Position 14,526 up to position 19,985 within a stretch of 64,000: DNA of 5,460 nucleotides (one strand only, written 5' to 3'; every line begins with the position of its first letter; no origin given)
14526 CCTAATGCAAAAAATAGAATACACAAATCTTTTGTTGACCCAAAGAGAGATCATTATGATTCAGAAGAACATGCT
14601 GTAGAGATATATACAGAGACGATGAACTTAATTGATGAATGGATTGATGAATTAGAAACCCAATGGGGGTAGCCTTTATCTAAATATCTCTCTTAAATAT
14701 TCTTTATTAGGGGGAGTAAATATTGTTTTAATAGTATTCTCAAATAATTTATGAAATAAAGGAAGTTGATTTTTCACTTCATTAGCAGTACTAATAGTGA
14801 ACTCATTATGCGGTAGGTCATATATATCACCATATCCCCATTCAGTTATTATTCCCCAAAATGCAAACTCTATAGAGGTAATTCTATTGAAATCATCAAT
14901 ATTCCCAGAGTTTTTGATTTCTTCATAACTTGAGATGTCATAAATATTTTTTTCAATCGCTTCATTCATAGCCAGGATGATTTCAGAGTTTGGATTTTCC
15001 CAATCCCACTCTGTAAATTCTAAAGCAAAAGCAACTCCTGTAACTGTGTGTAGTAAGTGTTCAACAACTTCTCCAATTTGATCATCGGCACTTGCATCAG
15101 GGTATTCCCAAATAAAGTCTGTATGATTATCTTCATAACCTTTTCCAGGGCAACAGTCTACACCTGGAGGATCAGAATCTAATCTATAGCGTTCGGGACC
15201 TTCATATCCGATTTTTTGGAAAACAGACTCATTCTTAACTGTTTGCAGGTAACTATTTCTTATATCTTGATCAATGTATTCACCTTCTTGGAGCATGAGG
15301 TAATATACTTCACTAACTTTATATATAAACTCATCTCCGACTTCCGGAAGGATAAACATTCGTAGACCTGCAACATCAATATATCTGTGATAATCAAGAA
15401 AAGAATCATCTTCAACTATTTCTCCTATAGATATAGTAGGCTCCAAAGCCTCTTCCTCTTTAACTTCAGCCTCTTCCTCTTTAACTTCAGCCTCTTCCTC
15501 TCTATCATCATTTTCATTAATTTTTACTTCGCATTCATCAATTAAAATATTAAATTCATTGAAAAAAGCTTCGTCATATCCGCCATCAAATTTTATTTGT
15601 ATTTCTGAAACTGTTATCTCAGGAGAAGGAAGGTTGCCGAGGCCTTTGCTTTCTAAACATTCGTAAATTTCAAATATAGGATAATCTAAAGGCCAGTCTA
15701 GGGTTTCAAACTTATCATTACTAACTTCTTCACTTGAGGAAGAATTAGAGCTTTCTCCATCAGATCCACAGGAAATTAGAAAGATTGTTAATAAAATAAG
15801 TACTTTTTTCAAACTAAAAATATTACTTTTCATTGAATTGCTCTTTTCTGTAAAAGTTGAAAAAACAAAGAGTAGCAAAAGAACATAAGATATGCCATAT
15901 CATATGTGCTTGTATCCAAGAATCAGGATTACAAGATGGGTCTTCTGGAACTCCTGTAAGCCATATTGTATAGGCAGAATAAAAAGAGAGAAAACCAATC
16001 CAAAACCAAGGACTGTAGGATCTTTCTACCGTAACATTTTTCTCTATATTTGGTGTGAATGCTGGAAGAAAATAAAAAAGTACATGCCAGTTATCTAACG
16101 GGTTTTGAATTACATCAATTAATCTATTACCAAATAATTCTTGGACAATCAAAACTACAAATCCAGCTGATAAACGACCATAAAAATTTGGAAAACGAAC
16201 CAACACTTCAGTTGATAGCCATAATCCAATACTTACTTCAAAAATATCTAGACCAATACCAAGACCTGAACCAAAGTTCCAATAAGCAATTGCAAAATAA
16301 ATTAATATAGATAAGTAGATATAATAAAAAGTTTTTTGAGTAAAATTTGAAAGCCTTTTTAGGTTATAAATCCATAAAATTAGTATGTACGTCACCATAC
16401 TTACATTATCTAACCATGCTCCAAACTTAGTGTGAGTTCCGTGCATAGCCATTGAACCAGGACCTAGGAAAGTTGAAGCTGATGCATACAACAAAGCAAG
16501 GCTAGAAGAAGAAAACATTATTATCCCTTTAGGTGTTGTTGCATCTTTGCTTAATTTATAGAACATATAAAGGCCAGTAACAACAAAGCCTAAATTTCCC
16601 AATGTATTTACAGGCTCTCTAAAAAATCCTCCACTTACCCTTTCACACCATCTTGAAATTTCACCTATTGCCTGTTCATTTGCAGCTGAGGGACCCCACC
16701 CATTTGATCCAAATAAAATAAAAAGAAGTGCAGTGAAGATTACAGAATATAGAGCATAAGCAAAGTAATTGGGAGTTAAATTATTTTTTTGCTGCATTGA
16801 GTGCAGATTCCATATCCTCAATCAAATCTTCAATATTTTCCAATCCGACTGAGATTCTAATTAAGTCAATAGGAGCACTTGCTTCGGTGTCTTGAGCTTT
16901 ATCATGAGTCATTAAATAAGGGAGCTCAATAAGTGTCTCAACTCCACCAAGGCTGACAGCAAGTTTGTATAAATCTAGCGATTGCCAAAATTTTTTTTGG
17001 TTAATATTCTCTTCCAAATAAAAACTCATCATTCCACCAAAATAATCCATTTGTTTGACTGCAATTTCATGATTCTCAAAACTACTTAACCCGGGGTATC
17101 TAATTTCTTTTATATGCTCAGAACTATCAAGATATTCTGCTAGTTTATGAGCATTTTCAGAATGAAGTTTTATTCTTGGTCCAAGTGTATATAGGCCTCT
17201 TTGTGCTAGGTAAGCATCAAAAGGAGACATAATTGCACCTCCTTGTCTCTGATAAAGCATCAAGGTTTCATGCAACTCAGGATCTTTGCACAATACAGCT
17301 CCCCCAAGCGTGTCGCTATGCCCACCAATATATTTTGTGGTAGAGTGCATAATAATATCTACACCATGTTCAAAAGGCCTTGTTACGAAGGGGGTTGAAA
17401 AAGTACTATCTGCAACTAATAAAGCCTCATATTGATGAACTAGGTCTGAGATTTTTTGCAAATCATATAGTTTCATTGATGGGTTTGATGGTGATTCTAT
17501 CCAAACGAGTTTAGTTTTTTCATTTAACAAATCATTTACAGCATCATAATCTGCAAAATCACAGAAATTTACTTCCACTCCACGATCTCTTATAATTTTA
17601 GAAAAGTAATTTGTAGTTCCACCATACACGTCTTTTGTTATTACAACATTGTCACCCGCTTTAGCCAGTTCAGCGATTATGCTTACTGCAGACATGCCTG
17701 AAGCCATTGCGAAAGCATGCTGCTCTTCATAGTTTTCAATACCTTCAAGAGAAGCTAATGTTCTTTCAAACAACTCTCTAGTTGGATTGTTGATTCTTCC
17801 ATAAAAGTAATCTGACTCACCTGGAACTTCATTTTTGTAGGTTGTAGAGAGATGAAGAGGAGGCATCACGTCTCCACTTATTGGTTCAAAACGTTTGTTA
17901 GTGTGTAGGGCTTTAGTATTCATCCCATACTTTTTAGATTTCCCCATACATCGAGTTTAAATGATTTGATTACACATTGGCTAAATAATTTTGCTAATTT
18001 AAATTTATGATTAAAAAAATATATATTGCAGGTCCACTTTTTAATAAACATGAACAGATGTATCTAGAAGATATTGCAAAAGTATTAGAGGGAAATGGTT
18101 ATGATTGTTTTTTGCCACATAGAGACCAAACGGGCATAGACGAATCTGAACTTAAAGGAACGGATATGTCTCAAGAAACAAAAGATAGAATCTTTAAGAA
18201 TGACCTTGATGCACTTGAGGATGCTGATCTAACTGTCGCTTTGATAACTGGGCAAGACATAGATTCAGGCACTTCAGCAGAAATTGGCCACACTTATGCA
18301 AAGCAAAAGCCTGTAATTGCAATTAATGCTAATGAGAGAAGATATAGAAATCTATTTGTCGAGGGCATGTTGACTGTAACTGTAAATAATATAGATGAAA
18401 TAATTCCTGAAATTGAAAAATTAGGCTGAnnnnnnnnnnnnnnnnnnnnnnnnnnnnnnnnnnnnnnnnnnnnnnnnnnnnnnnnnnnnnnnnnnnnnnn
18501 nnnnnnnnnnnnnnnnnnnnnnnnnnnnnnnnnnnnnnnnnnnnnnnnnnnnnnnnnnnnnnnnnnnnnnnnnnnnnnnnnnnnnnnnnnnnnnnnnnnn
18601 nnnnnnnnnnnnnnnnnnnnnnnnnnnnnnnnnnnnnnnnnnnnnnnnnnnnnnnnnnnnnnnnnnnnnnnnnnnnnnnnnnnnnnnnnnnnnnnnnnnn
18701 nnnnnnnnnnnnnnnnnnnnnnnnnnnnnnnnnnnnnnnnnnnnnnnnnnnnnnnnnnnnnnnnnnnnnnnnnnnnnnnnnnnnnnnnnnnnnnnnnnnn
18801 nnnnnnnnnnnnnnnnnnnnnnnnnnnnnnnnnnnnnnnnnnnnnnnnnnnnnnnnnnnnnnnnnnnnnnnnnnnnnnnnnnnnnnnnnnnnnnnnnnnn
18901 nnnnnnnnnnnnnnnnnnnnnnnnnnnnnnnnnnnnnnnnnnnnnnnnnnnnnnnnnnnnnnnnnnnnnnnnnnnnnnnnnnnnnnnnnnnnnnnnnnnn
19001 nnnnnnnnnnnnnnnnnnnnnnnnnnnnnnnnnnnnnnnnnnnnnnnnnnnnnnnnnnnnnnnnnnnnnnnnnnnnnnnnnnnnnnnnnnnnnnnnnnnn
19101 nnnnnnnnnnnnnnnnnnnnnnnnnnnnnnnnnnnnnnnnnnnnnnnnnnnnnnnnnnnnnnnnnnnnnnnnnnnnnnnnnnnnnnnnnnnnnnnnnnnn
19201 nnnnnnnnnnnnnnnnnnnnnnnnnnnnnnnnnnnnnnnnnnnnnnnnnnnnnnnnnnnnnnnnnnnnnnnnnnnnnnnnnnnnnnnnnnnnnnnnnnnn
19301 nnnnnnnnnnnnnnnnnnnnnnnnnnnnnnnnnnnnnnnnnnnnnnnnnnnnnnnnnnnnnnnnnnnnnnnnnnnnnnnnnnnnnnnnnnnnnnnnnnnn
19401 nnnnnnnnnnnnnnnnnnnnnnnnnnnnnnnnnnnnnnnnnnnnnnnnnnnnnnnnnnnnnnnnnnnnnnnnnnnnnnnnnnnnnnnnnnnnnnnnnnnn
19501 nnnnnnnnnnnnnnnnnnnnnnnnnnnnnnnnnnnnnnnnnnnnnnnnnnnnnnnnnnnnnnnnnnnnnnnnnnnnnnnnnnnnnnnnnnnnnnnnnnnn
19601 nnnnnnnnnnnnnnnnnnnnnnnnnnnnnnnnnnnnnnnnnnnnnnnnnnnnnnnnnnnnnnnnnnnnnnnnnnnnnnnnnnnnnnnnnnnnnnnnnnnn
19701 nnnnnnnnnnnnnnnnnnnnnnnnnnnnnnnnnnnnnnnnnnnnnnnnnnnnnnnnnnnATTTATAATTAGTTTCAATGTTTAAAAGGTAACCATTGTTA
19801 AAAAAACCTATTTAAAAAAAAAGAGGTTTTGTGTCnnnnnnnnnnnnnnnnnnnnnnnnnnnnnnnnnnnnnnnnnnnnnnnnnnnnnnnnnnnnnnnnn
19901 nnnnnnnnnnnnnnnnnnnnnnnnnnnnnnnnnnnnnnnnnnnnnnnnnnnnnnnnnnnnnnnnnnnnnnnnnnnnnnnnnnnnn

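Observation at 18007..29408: Riboswitch-gated ECF importer embedded in a nucleoside-cleaving gene set: candidate queuosine / 7-deazapurine nucleoside salvage locus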

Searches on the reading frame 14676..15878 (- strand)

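Call 9: search_protein_families(library=pfam, proteins=[window:14676-15878:-], max_evalue=0.01)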
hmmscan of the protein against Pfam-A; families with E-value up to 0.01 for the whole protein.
window:14676-15878:- (400 aa): 1 family
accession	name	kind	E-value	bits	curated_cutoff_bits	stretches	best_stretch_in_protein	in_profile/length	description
PF05389.17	MecA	-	0.0051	16.9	22.5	1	105-209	86-184/221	Negative regulator of genetic competence (MecA)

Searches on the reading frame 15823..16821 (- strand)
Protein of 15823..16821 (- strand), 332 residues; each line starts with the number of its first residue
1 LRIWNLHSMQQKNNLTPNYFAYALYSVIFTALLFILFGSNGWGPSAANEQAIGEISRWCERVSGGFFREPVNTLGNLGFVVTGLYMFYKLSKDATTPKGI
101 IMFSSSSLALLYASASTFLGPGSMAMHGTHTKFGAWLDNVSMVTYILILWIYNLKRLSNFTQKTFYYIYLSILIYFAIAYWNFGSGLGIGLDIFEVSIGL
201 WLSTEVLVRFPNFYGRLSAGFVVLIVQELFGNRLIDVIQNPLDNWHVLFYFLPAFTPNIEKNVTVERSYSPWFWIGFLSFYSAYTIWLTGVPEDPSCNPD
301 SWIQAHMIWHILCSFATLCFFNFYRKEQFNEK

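Call 9: search_protein_families(library=pfam, proteins=[window:15823-16821:-], max_evalue=0.01)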
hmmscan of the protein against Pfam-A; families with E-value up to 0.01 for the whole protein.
window:15823-16821:- (332 aa): 2 families
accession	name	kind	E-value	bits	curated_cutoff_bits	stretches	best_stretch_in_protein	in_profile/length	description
PF05875.18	Ceramidase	-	4.2e-08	33.3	32.5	1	58-323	9-229/259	Ceramidase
PF03006.26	HlyIII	-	0.00051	20.2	26.2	1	257-321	159-224/224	Haemolysin-III related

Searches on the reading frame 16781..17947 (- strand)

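Call 9: search_protein_families(library=pfam, proteins=[window:16781-17947:-], max_evalue=0.01)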
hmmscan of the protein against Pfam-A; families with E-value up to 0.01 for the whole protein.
window:16781-17947:- (388 aa): 5 families
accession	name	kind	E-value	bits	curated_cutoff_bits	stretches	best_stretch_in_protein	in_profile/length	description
PF01053.26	Cys_Met_Meta_PP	-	3.5e-124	414.7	27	1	11-383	2-380/381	Cys/Met metabolism PLP-dependent enzyme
PF00155.27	Aminotran_1_2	-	1.8e-11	44.3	19.7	1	60-206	47-220/361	Aminotransferase class I and II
PF00266.25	Aminotran_5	-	1.4e-10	41.2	21.5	1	89-374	80-366/371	Aminotransferase class-V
PF01041.23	DegT_DnrJ_EryC1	-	8.2e-05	22.4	19.8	1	55-261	24-222/360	DegT/DnrJ/EryC1/StrS aminotransferase family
PF06838.17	Met_gamma_lyase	-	0.0023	17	24.2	1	123-224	134-242/405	Methionine gamma-lyase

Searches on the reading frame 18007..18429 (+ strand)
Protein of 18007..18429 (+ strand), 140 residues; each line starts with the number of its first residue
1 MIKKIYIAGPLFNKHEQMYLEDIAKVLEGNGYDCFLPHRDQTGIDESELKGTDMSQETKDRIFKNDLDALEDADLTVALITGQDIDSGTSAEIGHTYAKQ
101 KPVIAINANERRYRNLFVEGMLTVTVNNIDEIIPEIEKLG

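Call 7: search_protein_families(library=pfam, proteins=[window:18007-18429:+], max_evalue=0.01)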
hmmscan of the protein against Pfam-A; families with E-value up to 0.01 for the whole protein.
window:18007-18429:+ (140 aa): 3 families
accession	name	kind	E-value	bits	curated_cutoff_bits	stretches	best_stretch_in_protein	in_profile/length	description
PF05014.21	Nuc_deoxyrib_tr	-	2.7e-22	79.5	28.8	1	5-120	1-104/117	Nucleoside 2-deoxyribosyltransferase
PF15891.11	Nuc_deoxyri_tr2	-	4.6e-14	53.1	30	1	3-106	2-101/105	Nucleoside 2-deoxyribosyltransferase like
PF13676.11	TIR_2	-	0.0018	19.2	28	1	13-109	6-92/122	TIR domain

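Call 10: search_protein_families(library=ncbifam, proteins=[window:18007-18429:+], max_evalue=0.001)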
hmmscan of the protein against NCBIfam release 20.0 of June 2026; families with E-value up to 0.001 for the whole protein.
window:18007-18429:+ (140 aa): 0 families

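Call 59: search_solved_structures(query=window:18007-18429:+, max_evalue=0.01)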
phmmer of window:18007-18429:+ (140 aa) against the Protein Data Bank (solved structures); distinct sequences matched with E-value up to 0.01: 5.
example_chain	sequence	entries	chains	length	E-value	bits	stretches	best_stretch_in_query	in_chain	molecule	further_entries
7o62_A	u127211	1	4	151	1e-10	45.1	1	4-113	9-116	Chains: A,B,C,D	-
6evs_A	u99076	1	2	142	1.3e-10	44.7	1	3-109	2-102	N-deoxyribosyltransferase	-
7m5h_A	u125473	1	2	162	2.1e-09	40.8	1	3-112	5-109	Nucleoside 2-deoxyribosyltransferase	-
1s2d_A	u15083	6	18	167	2.5e-05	27.6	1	4-135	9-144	Nucleoside 2-deoxyribosyltransferase | purine trans deoxyribosylase | Nucleoside deoxyribosyltransferase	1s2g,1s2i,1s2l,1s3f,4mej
4jen_A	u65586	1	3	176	0.00016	25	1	13-135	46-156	CMP N-GLYCOSIDASE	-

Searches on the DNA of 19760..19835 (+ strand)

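Call 63: build_rna_model(alignment_id=A2, structure=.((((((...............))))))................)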
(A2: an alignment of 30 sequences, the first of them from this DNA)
Model R1 built from alignment A2 (30 sequences, 44 columns); structure: as given.
model positions 41; base pairs 6; branch points 0; effective number of sequences 30; information 1.131 bits per position. Calibrated on 0.2 Mb of random sequence (short: E-values are rough).
structure used (alignment columns):
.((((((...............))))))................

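Call 64: search_with_rna_model(model_id=R1, sources=[window, L001, L002, L003, L004, L005, L006, L007, L008, L009, L010, L011, L012, L013, L014, L015, L016, L017, L018, L019, L020, L021, L022, L023, L024, L025, L026, L027, L028, L029, L030, L031, L032, L033, L034, L035, L036, L037, L038, L039, L040, L041, L042, L043, L044, L045, L046, L047, L048, L049, L050, L051, L052, L053, L054, L055, L056, L057, L058, L059, L060, L061, L062, L063, L064, L065, L066, L067, L068, L069, L070, L071, L072, L073, L074, L075, L076, L077, L078, L079, L080, L081, L082, L083, L085, L086, L087, L088, L091, L100, L101, L103], max_evalue=1)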
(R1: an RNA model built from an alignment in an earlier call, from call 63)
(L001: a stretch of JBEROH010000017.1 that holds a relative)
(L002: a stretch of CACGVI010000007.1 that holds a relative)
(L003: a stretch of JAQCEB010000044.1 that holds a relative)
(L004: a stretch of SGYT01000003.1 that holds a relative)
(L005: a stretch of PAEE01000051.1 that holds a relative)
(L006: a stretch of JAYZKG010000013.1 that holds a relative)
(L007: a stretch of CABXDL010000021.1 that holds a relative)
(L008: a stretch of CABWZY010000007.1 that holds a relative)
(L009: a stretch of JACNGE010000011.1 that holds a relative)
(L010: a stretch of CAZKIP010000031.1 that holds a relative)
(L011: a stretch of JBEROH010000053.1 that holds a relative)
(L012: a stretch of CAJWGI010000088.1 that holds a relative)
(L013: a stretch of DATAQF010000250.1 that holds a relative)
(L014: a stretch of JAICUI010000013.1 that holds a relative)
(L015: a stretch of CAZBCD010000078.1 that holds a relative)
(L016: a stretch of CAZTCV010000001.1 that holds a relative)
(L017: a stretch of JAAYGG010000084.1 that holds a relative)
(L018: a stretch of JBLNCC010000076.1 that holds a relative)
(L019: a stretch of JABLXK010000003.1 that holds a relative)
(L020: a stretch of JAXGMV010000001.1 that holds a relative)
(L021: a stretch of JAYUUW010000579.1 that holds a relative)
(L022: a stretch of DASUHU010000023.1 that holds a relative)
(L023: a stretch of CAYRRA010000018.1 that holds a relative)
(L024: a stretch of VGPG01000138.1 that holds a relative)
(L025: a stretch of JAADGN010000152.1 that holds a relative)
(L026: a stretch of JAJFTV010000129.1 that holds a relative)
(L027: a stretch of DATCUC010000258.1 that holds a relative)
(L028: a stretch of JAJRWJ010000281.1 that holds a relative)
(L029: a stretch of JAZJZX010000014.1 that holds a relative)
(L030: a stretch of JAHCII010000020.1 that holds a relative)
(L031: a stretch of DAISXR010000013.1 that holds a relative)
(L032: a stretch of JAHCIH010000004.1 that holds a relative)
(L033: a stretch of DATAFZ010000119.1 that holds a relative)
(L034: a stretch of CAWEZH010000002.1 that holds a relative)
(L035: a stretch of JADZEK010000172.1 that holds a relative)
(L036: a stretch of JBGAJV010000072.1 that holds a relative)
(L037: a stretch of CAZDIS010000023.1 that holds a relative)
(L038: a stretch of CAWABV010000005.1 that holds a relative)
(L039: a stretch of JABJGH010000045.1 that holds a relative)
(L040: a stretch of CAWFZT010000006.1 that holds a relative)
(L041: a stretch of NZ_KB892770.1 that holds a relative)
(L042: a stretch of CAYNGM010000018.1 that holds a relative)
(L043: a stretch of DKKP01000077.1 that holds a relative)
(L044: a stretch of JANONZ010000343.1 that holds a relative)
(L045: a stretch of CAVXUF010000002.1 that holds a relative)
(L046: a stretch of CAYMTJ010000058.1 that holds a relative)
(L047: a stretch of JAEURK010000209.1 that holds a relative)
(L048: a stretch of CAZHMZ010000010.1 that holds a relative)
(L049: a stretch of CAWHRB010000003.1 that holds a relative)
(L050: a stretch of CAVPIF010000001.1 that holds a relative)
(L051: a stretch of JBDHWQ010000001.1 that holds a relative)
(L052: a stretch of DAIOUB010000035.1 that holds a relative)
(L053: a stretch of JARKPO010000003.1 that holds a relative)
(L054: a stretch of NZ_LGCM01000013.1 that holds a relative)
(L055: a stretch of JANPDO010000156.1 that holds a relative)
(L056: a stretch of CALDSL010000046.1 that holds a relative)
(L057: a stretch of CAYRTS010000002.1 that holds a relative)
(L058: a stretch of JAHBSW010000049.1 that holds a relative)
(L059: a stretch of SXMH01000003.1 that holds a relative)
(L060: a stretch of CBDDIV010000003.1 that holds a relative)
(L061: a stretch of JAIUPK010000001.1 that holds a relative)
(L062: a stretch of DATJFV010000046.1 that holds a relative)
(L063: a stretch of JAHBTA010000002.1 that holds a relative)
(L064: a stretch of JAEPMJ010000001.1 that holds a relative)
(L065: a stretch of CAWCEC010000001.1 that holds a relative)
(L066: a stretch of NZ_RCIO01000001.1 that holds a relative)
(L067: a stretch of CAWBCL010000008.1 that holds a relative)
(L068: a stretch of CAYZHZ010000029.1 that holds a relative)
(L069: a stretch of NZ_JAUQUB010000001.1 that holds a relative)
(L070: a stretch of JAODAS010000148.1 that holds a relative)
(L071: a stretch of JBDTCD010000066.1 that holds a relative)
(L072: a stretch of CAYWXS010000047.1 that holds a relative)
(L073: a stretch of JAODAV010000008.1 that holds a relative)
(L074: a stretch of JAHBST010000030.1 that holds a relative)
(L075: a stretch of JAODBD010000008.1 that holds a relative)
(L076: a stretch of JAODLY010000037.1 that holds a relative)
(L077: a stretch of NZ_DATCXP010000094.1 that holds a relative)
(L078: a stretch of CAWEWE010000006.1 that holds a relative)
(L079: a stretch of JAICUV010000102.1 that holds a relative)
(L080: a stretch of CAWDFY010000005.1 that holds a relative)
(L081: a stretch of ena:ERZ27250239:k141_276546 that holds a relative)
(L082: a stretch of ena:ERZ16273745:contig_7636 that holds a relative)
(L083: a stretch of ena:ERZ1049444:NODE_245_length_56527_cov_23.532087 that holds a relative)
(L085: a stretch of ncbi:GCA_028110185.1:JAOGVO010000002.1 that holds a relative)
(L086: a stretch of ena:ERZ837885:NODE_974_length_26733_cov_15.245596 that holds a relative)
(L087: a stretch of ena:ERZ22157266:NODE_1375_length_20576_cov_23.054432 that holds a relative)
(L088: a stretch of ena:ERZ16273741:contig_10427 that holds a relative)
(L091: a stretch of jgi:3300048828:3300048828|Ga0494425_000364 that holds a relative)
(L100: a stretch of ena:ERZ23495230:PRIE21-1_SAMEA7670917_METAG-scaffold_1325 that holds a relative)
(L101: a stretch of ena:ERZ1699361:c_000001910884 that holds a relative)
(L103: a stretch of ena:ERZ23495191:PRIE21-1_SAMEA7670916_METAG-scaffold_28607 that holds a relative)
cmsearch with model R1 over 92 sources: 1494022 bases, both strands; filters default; matches with E-value up to 1: 59.
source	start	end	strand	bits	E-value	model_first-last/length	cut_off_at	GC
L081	5925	5965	+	54.2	5.7e-10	1-41/41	no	0.34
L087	5925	5965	+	54.2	5.7e-10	1-41/41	no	0.34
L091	5925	5965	+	54.2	5.7e-10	1-41/41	no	0.34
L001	2842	2882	+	52.8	1.3e-09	1-41/41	no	0.22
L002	8136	8176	+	52.8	1.3e-09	1-41/41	no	0.22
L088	5922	5962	+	51.8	2.2e-09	1-41/41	no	0.29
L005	187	227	+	51.4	2.8e-09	1-41/41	no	0.37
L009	9925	9964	+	50.6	4.4e-09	1-41/41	no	0.35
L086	3941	3981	+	50.5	4.7e-09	1-41/41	no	0.39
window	19773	19813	+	49.9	6.5e-09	1-41/41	no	0.22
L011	6773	6813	+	49.7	7.1e-09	1-41/41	no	0.29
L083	3940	3980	+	49.4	8.9e-09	1-41/41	no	0.37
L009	7979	8020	+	49.3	9.1e-09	1-41/41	no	0.29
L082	3981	4022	+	49.3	9.1e-09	1-41/41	no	0.29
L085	4015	4056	+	49.3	9.1e-09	1-41/41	no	0.29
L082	5923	5962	+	48.3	1.6e-08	1-41/41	no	0.38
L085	5923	5962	+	48.3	1.6e-08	1-41/41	no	0.38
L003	387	427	+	48.1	1.8e-08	1-41/41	no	0.29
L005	117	158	+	47.8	2.1e-08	1-41/41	no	0.4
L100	77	118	+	47.6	2.4e-08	1-41/41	no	0.31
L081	4051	4092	+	46.9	3.5e-08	1-41/41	no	0.31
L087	4051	4092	+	46.9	3.5e-08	1-41/41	no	0.31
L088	4052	4093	+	46.9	3.5e-08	1-41/41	no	0.31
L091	4050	4091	+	46.9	3.5e-08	1-41/41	no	0.31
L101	58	99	+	46.5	4.5e-08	1-41/41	no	0.31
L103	68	109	+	46.5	4.5e-08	1-41/41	no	0.31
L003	2149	2191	+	46.3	4.9e-08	1-41/41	no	0.26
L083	5926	5966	+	46.1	5.7e-08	1-41/41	no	0.32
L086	5926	5966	+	46.1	5.7e-08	1-41/41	no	0.32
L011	8536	8577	+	44.2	1.6e-07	1-41/41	no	0.29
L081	5890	5924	+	42.5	4.4e-07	2-36/41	no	0.34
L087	5890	5924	+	42.5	4.4e-07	2-36/41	no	0.34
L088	5887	5921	+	42.5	4.4e-07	2-36/41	no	0.34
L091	5890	5924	+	42.5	4.4e-07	2-36/41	no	0.34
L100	1956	1994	+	41.4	8e-07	1-41/41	no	0.28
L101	1938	1976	+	41.4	8e-07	1-41/41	no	0.28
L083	5783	5818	+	41.3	8.5e-07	2-36/41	no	0.33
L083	5855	5890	+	41.3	8.5e-07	2-36/41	no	0.33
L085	5854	5889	+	41.3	8.5e-07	2-36/41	no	0.33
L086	5855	5890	+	40.8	1.1e-06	2-36/41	no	0.36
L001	4616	4654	+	40.1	1.6e-06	1-41/41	no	0.33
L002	9910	9948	+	40.1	1.6e-06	1-41/41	no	0.33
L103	1925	1963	+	39.7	2.1e-06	1-41/41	no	0.31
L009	9823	9858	+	39.4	2.5e-06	2-36/41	no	0.36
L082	5820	5855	+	39.4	2.5e-06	2-36/41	no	0.36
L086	5783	5818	+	39.4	2.5e-06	2-36/41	no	0.36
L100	1921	1955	+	39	3.1e-06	2-36/41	no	0.31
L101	1903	1937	+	39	3.1e-06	2-36/41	no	0.31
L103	1890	1924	+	39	3.1e-06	2-36/41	no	0.31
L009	9860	9891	+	31.3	0.00024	2-36/41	no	0.44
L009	9893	9924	+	31.3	0.00024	2-36/41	no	0.44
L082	5891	5922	+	31.3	0.00024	2-36/41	no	0.44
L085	5891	5922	+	31.3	0.00024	2-36/41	no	0.44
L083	5892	5923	+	30.7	0.00035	2-35/41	no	0.41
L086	5892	5923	+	30.7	0.00035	2-35/41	no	0.41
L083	5820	5851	+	30.2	0.00047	2-35/41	no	0.47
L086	5820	5851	+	30.2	0.00047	2-35/41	no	0.47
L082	5857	5889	+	29.6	0.00064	2-36/41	no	0.45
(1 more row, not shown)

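Call 65: search_rna_families(source=window, start=19760, end=19835, threshold=evalue, max_evalue=10, show_alignments=3)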
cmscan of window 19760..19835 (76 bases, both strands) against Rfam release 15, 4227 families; matches with E-value up to 10: 7.
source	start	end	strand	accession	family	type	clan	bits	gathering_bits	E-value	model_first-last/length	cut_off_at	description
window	19771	19807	+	RF01315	CRISPR-DR2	Gene; CRISPR;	CL00014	12.7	37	6.2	1-30/30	no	CRISPR RNA direct repeat element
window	19806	19835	+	RF00979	mir-553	Gene; miRNA;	-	12.3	82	6.7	1-30/62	3'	mir-553 microRNA precursor family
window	19792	19821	-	RF00979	mir-553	Gene; miRNA;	-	12.2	82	7.6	1-62/62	no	mir-553 microRNA precursor family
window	19767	19835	+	RF00425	SNORA18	Gene; snRNA; snoRNA; HACA-box;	CL00038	10.5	70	9.1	1-83/132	3'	Small nucleolar RNA SNORA18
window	19804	19829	+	RF02653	StyR-143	Gene; sRNA;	-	10.4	176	2.8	1-29/144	no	Salmonella enterica Typhi npcRNA 143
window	19788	19835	+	RF04207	MIR5048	Gene; miRNA;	-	6.8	160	5.6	129-176/356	3'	MIR5048 microRNA precursor family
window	19760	19796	-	RF01683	P6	Gene; sRNA;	-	6.1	50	6.3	147-183/510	3'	Pseudomonas sRNA P6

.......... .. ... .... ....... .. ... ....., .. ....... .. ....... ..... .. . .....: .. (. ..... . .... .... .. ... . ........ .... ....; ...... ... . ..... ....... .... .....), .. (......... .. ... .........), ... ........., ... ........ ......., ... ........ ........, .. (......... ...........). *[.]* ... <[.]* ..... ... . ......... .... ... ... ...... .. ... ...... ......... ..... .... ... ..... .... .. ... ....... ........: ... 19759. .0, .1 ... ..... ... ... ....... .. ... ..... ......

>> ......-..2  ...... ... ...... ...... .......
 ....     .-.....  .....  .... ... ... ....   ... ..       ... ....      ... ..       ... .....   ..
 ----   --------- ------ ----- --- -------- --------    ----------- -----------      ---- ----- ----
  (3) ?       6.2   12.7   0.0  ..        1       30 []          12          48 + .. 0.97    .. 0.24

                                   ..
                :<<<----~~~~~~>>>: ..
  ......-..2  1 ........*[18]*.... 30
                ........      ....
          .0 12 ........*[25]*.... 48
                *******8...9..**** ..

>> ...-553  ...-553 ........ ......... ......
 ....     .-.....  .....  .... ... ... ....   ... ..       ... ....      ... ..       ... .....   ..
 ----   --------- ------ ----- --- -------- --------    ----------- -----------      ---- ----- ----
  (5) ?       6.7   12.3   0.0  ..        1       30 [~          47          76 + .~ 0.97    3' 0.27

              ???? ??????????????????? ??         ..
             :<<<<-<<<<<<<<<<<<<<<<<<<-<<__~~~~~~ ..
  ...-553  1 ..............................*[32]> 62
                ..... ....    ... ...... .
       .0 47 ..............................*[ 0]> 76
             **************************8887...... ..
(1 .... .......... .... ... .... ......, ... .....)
